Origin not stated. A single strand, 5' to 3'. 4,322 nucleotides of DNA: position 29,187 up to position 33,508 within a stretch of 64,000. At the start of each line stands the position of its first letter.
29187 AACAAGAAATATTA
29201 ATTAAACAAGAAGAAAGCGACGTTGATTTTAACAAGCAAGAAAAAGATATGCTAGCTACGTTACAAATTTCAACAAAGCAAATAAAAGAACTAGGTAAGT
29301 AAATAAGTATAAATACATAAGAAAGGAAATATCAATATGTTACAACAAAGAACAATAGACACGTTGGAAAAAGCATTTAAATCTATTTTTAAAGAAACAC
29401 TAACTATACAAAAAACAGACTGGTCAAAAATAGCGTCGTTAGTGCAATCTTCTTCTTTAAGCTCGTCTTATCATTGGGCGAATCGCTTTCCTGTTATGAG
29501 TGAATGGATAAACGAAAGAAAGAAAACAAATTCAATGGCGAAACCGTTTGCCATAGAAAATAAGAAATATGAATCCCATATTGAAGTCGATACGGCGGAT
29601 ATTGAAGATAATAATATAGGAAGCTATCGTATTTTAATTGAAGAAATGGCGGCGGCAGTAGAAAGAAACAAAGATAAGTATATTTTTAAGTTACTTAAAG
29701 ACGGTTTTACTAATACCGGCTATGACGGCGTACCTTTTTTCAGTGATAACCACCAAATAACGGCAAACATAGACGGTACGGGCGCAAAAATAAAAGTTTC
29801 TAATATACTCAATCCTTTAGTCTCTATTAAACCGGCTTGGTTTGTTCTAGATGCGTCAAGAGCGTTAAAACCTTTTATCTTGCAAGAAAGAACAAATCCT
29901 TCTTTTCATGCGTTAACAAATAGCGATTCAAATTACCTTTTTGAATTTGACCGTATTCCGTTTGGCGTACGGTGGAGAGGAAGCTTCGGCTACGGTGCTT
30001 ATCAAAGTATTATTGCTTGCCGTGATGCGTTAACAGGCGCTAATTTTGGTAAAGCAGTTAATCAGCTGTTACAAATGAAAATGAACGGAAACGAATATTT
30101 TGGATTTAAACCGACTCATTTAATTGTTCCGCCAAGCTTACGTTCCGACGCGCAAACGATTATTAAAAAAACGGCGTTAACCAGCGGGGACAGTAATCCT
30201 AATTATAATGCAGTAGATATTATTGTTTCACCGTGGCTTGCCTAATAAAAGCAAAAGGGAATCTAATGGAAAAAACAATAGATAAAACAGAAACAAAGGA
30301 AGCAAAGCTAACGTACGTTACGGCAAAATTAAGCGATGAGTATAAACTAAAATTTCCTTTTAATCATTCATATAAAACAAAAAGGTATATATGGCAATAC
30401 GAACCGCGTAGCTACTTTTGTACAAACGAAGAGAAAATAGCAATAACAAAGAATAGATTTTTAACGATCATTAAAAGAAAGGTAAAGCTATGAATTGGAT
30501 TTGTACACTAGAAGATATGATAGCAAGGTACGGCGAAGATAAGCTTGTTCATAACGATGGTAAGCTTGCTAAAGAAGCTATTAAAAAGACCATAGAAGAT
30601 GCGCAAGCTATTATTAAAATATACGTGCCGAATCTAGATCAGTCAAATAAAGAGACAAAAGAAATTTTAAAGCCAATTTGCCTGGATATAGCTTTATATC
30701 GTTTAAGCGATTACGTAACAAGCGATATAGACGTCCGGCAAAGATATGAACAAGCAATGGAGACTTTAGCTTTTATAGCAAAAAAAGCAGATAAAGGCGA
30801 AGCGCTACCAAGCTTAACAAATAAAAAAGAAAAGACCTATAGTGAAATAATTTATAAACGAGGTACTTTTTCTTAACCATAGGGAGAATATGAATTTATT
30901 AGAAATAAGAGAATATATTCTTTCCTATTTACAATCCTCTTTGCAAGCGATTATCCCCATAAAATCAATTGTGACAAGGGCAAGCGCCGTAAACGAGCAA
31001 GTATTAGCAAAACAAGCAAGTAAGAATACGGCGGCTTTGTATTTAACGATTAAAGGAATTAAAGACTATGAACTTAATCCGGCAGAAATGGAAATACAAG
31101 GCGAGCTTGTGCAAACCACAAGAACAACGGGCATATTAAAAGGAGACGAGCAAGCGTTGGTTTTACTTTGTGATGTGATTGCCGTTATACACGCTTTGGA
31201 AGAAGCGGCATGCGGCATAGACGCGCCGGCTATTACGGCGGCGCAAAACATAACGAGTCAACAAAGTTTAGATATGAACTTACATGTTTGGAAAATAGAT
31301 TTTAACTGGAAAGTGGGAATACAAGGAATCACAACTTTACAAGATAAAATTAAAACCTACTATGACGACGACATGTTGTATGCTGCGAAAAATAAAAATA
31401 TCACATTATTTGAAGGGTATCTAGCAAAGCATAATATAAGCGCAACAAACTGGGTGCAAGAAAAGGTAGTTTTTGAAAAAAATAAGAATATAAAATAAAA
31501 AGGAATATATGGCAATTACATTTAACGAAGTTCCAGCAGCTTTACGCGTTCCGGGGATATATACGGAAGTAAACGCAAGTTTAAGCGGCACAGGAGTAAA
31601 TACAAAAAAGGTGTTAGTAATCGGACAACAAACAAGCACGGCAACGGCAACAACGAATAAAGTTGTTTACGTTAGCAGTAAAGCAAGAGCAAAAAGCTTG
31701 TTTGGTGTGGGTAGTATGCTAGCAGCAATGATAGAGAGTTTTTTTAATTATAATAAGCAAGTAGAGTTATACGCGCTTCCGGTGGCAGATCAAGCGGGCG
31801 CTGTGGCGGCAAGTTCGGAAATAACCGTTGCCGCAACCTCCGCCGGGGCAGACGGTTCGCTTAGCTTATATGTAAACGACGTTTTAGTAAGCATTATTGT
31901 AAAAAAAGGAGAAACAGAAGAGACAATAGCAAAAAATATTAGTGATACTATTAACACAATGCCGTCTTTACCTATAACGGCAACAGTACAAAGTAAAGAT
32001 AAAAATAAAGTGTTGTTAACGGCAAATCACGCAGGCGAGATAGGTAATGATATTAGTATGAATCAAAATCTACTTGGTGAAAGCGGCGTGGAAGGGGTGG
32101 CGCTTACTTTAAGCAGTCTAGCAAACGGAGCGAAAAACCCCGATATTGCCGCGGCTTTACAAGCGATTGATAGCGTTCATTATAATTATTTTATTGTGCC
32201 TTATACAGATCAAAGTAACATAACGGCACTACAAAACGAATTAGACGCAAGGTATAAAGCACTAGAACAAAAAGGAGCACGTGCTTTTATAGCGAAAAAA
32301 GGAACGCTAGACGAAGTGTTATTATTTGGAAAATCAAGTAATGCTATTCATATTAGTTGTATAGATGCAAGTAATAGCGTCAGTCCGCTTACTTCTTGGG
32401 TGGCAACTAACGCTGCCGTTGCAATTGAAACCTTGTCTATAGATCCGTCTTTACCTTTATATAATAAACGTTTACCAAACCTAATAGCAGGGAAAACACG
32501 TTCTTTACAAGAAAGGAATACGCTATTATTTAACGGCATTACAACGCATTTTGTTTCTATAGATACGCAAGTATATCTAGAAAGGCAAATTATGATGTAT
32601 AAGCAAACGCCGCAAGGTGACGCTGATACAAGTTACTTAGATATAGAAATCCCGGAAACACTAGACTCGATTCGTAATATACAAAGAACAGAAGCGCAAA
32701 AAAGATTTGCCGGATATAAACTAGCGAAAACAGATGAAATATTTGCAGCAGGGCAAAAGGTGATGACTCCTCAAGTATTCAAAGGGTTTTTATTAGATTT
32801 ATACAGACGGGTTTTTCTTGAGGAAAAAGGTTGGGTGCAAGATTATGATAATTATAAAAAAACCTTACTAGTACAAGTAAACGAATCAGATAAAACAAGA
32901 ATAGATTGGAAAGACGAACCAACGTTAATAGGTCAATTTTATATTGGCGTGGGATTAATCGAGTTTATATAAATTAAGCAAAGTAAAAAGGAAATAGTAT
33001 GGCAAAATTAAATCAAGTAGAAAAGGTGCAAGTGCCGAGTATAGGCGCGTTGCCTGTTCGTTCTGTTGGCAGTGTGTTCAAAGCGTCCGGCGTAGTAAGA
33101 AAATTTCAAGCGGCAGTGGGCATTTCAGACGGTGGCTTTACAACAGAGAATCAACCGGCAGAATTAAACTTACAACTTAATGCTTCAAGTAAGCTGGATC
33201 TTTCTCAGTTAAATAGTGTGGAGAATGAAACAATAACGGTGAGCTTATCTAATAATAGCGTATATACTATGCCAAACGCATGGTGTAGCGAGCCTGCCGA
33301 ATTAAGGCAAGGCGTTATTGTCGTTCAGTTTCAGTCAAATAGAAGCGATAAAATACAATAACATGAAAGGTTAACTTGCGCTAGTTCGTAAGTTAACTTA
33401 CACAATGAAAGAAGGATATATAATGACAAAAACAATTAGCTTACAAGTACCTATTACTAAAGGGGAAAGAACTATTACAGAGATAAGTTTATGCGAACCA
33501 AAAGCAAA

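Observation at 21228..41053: Mu-family structural gene set without any transposition, integration, replication or lysis genes: candidate GTA-like particle locus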

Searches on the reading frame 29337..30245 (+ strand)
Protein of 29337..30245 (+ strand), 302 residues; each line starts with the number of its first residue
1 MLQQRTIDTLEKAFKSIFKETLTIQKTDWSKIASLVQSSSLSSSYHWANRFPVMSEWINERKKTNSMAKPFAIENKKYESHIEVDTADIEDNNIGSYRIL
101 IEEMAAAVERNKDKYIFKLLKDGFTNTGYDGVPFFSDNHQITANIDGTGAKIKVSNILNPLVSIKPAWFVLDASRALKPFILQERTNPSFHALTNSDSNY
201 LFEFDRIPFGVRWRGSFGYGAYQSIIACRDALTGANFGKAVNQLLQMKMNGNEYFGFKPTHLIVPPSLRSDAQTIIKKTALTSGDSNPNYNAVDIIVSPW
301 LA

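Call 5: search_protein_families(library=pfam, proteins=[window:29337-30242:+], max_evalue=0.01)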
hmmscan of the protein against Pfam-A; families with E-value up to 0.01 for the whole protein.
window:29337-30242:+ (302 aa): 2 families
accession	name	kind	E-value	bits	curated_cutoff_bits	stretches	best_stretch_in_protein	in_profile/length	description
PF10124.15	Mu-like_gpT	-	2.9e-82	276.7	20.1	1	8-301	2-289/289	Mu-like prophage major head subunit gpT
PF25209.1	Phage_capsid_4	-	2e-08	35.3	27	1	221-302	130-197/262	Phage capsid protein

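Call 14: find_encoding_contigs(protein=window:29337-30245:+, flank=10000, max_places=10)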
Protein window:29337-30245:+ (302 aa): no gene with exactly this product is on record in the collection.

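Call 15: find_homologous_proteins(query=window:29337-30242:+)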
Query window:29337-30242:+ (302 aa): 52 proteins with E <= 0.001 among 1053 candidates.
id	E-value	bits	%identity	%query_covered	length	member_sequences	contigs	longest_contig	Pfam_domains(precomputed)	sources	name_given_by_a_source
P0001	1.6e-200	683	100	100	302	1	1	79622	PF25209.3,PF10124.16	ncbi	-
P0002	1.5e-81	292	43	100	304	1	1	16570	PF25209.3,PF10124.16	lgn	-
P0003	1.0e-74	270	44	98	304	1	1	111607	PF25209.3,PF10124.16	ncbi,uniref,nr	ncbi:Mu-like prophage major head subunit gpT family protein [Pelomicrobium methylotrophicum]|uniref:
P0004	5.2e-71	257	43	98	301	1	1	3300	PF25209.3,PF10124.16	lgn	-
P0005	5.7e-71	257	41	98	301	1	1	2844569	PF25209.3,PF10124.16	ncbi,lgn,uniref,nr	ncbi:Mu-like prophage major head subunit gpT family protein [Thermomonas sp. S9]|uniref:Mu-like prop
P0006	3.9e-70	255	40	100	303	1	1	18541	PF25209.3,PF10124.16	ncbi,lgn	-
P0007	2.2e-68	249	42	98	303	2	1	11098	PF25209.3,PF10124.16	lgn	-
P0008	4.0e-68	248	40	98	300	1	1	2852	PF25209.3,PF10124.16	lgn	-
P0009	9.7e-68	247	38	100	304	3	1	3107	PF25209.3,PF10124.16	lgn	-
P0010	2.2e-67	246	40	98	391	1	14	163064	PF25209.3,PF13287.13,PF13290.14,PF10124.16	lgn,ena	-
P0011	4.6e-66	241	42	92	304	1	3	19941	PF25209.3,PF10124.16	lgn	-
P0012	2.1e-65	239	39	100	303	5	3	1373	PF25209.3,PF10124.16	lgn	-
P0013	5.1e-64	235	39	98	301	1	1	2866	PF25209.3,PF10124.16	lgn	-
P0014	1.9e-62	229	38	100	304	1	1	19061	PF25209.3,PF10124.16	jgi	jgi:phage major head subunit gpT-like protein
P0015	5.0e-62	228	39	96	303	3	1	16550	PF25209.3,PF10124.16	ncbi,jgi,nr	ncbi:MAG: Mu-like prophage major head subunit gpT family protein [Treponema sp.]|jgi:phage major hea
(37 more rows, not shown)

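Call 16: find_encoding_contigs(protein=P0001, flank=10000, max_places=5)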
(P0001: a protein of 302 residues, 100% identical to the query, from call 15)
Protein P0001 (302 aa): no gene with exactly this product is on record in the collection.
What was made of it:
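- Tried and rejected: Exact-protein look-ups to recover the source contig and its missing 15.6 kb: not on record (calls 14, 16).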

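Call 17: find_encoding_contigs(protein=P0002, flank=10000, max_places=5)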
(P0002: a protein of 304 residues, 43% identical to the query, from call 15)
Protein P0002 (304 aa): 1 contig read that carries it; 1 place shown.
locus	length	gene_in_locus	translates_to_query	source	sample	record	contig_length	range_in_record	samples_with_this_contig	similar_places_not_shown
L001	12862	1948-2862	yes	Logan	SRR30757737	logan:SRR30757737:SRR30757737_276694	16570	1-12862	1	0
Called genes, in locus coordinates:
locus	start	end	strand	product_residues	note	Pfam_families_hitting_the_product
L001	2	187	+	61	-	?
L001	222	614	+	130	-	PF06252:GemA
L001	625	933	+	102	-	PF08765:Mor (faint)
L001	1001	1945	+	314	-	PF10123:Mu-like_Pro_N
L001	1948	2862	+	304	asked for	PF10124:Mu-like_gpT, PF25209:Phage_capsid_4 (weak)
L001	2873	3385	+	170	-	-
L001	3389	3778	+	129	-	PF07030:Phage_Mu_Gp36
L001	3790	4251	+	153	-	PF05069:Phage_tail_S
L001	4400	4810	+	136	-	-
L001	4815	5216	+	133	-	-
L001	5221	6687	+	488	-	PF04984:Phage_sheath_1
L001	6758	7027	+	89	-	-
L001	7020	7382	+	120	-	PF10618:Tail_tube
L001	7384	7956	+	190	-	-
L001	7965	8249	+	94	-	PF10109:Phage_TAC_7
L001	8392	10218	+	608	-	PF10145:PhageMin_Tail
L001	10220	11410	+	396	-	PF07157:DNA_circ_N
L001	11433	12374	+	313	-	PF21683:GpP-like_1st (weak), PF22255:Gp44-like_2nd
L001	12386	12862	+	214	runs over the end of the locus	-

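Call 21: find_encoding_contigs(protein=P0005, flank=10000, max_places=2)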
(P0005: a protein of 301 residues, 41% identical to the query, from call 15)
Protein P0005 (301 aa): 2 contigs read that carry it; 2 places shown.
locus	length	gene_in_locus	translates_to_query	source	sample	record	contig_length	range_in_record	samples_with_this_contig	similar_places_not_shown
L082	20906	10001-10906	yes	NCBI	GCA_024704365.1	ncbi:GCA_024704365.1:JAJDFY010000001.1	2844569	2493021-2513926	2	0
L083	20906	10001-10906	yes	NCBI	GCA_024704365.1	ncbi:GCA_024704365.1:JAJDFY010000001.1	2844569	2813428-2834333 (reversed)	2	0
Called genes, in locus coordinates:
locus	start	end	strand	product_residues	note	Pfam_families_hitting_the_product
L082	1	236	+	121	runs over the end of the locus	PF08765:Mor (faint), PF13936:HTH_38 (faint), PF13384:HTH_23 (weak)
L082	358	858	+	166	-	PF00959:Phage_lysozyme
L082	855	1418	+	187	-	-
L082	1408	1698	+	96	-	-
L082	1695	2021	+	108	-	-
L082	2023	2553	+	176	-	PF11985:Phage_Mu_Gp27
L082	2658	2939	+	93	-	-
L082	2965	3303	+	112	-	-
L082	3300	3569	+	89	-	-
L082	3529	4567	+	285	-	PF03237:Terminase_6N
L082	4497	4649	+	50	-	-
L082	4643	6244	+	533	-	PF06074:Portal_Mu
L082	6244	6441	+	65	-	-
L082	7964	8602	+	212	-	PF05069:Phage_tail_S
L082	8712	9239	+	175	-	PF10123:Mu-like_Pro_N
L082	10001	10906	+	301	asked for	PF10124:Mu-like_gpT, PF25209:Phage_capsid_4 (weak)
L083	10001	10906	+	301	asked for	PF10124:Mu-like_gpT, PF25209:Phage_capsid_4 (weak)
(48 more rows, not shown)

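Call 22: find_encoding_contigs(protein=P0003, flank=10000, max_places=2)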
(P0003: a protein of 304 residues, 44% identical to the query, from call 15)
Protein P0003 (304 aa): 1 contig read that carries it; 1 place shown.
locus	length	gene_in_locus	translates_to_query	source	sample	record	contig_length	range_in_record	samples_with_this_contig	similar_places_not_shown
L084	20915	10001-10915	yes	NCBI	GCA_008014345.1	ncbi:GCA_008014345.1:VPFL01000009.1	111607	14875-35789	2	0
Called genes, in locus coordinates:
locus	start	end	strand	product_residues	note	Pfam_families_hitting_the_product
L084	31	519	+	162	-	PF00959:Phage_lysozyme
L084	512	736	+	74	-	-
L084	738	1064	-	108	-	-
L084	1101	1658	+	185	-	-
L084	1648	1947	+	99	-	-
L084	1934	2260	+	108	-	-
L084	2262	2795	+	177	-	PF13565:HTH_32 (faint), PF11985:Phage_Mu_Gp27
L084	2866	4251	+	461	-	PF03237:Terminase_6N, PF17289:Terminase_6C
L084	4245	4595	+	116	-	-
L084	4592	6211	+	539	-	PF06074:Portal_Mu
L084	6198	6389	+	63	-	-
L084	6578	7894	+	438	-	PF04233:Phage_Mu_F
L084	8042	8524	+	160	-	PF05069:Phage_tail_S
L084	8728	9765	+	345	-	PF10123:Mu-like_Pro_N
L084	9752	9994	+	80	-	-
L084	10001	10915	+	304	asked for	PF10124:Mu-like_gpT, PF25209:Phage_capsid_4 (weak)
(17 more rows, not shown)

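Call 24: find_related_loci(query=A1, collection=viral_contigs, flank=10000)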
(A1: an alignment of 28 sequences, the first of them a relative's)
Query A1 (302 aa) in viral_contigs; peptide patterns used: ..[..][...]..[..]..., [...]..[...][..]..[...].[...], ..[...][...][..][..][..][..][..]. (x = any residue, [..] = any of these).
600 stretches matched a pattern (row limit reached: there are more); 547 encode a relative of the query (tblastn E <= 1e-3); the best 80 are kept; 80 distinct loci.
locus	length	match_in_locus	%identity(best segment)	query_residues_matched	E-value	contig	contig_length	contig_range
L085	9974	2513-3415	40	1-301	8e-78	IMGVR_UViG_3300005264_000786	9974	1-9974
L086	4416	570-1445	41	7-301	2e-75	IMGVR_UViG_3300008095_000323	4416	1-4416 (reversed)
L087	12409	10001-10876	41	7-301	2e-75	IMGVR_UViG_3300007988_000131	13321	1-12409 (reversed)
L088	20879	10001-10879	42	7-302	2e-74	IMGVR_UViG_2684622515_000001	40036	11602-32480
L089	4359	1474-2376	40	1-301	1e-73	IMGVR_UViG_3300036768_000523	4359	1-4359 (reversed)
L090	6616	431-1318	40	7-302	5e-73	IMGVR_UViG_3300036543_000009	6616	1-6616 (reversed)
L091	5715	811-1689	41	7-302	3e-72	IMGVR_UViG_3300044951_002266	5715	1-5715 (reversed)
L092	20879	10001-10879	40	7-302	3e-72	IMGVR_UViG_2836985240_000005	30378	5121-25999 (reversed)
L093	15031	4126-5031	36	1-302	7e-72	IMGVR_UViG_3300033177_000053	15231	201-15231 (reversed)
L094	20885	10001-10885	39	7-301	2e-70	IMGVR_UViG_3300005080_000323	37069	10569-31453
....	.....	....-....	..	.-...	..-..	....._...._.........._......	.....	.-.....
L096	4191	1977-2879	37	1-301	2e-69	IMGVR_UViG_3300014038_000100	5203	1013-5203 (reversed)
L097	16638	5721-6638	38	7-302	1e-68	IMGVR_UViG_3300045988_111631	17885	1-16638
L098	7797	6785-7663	39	7-302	1e-67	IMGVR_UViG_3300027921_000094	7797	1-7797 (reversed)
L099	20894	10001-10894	38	7-302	4e-67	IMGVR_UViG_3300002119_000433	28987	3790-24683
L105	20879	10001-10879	36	7-299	1e-63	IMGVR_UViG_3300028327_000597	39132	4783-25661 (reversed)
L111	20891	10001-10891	36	2-301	5e-62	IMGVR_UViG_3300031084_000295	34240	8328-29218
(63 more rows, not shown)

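Call 31: search_protein_families(library=pfam, proteins=[L105:4121-5092:+, L105:5105-6805:+, L105:6818-7672:+, L111:1823-2716:+, L111:2723-4396:+, L111:4424-5398:+], max_evalue=0.001)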
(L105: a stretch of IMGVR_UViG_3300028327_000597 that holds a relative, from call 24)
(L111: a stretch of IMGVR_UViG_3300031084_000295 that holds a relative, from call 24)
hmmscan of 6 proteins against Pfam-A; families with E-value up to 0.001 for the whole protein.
L105:4121-5092:+ (324 aa): 1 family
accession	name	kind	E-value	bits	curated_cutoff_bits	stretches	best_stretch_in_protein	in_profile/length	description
PF11300.13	DUF3102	-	2.3e-05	25.1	24.4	1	77-190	6-127/129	Protein of unknown function (DUF3102)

L105:5105-6805:+ (567 aa): 0 families

L105:6818-7672:+ (285 aa): 4 families
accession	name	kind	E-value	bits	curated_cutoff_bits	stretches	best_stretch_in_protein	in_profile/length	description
PF13401.12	AAA_22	-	2e-15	57.7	27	1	46-176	4-126/130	AAA domain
PF13604.12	AAA_30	-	7.8e-06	26.2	27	1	44-154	14-110/191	AAA domain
PF00005.33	ABC_tran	-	0.00012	23.2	25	1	43-81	7-45/137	ABC transporter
PF00004.35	AAA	-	0.00059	20.7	21.2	0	51-176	2-110/131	ATPase family associated with various cellular activities (AAA)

L111:1823-2716:+ (298 aa): 0 families

L111:2723-4396:+ (558 aa): 3 families
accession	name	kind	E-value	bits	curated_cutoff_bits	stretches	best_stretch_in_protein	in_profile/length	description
PF09299.17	Mu-transpos_C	-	7.5e-06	26.3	21.7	1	426-476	10-60/61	Mu transposase, C-terminal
PF00665.32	rve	-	1.6e-05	25.5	32.6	1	239-315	25-98/102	Integrase core domain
PF02914.21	DDE_2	-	0.00026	21.2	23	1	218-299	12-93/221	Bacteriophage Mu transposase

L111:4424-5398:+ (325 aa): 4 families
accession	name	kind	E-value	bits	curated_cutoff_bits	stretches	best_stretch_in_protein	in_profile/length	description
PF13401.12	AAA_22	-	9.3e-19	68.5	27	1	111-227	3-129/130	AAA domain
PF13604.12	AAA_30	-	6.5e-06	26.4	27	1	105-221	10-124/191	AAA domain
PF25199.1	nSTAND_NTPase5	-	0.00023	21.5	34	0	96-222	23-134/145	Novel STAND NTPase 5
PF05127.21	NAT10_TcmA_helicase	-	0.00068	20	22.7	0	99-135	103-139/176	RNA cytidine acetyltransferase NAT10/TcmA, helicase domain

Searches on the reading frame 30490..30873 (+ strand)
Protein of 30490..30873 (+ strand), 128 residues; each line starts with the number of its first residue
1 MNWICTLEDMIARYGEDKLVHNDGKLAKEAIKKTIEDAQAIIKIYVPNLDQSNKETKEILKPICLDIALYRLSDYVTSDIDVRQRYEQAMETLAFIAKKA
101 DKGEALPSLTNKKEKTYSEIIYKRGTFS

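Call 6: search_protein_families(library=pfam, proteins=[window:30490-30873:+], max_evalue=0.01)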
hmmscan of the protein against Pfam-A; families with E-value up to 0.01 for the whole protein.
window:30490-30873:+ (128 aa): 1 family
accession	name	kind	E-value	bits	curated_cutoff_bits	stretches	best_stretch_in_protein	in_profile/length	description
PF07030.17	Phage_Mu_Gp36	-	2.1e-11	44.5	24.7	1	5-98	2-100/124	Bacteriophage Mu, Gp36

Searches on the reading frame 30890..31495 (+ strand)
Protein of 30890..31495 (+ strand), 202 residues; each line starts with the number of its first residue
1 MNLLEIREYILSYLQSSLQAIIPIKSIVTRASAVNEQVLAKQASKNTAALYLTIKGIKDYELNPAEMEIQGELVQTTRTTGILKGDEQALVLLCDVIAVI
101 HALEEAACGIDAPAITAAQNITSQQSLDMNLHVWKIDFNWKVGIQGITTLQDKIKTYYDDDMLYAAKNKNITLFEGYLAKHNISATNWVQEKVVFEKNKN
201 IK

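Call 6: search_protein_families(library=pfam, proteins=[window:30890-31495:+], max_evalue=0.01)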
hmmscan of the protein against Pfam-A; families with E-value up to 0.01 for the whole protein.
window:30890-31495:+ (202 aa): 0 families

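Call 34: search_protein_families(library=phrogs, proteins=[window:30890-31495:+], max_evalue=0.01)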
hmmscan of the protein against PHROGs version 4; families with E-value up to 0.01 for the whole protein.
window:30890-31495:+ (202 aa): 1 family
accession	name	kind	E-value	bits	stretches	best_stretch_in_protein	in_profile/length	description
phrog_490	-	head and packaging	0.00097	20.1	1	4-159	4-155/190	portal protein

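Call 65: search_solved_structures(query=window:30890-31495:+, max_evalue=10)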
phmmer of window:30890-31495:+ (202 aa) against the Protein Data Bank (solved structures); distinct sequences matched with E-value up to 10: 2.
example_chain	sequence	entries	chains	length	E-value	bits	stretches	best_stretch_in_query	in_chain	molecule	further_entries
10wp_C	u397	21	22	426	0.26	14.5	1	131-177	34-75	DNA polymerase processivity factor component OPG148 | A22 DNA replication processivity factor | DNA polymerase processivity factor component A20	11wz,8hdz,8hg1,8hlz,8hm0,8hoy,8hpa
8wpf_B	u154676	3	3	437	0.27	14.4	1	131-177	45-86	A22R DNA polymerase processivity factor | DNA polymerase processivity factor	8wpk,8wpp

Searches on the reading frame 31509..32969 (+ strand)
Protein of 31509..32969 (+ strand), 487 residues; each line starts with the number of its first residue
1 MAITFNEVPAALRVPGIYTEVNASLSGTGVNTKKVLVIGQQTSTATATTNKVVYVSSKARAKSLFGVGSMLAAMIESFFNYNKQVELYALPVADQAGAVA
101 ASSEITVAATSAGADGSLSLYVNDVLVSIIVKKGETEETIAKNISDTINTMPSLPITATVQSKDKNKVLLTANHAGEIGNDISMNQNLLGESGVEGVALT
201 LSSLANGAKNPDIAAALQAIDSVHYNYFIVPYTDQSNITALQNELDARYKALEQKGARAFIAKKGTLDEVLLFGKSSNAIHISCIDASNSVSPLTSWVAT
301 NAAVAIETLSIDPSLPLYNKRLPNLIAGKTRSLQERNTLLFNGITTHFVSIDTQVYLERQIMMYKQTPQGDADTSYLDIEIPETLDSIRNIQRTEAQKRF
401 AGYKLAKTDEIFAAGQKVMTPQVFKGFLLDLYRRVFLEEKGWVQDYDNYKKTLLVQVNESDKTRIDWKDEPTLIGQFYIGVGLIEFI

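Call 6: search_protein_families(library=pfam, proteins=[window:31509-32969:+], max_evalue=0.01)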
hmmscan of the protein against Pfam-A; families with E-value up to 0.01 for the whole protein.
window:31509-32969:+ (487 aa): 3 families
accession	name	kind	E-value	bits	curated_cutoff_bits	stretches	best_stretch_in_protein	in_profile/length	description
PF04984.19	Phage_sheath_1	-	2.8e-17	63.5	31.4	1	207-361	2-166/168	Phage tail sheath protein subtilisin-like domain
PF17482.7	Phage_sheath_1C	-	3.4e-08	33.9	26.9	1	371-476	1-93/104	Phage tail sheath C-terminal domain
PF17481.7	Phage_sheath_domII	-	0.0048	17.8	31.4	1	100-188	5-93/98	Phage tail sheath protein beta-sandwich domain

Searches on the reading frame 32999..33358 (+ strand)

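Call 6: search_protein_families(library=pfam, proteins=[window:32999-33358:+], max_evalue=0.01)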
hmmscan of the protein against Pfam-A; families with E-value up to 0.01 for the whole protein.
window:32999-33358:+ (120 aa): 1 family
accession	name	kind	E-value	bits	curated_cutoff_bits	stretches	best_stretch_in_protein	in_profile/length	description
PF10618.14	Tail_tube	-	5.2e-11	42.9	23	1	27-115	25-114/117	Phage tail tube protein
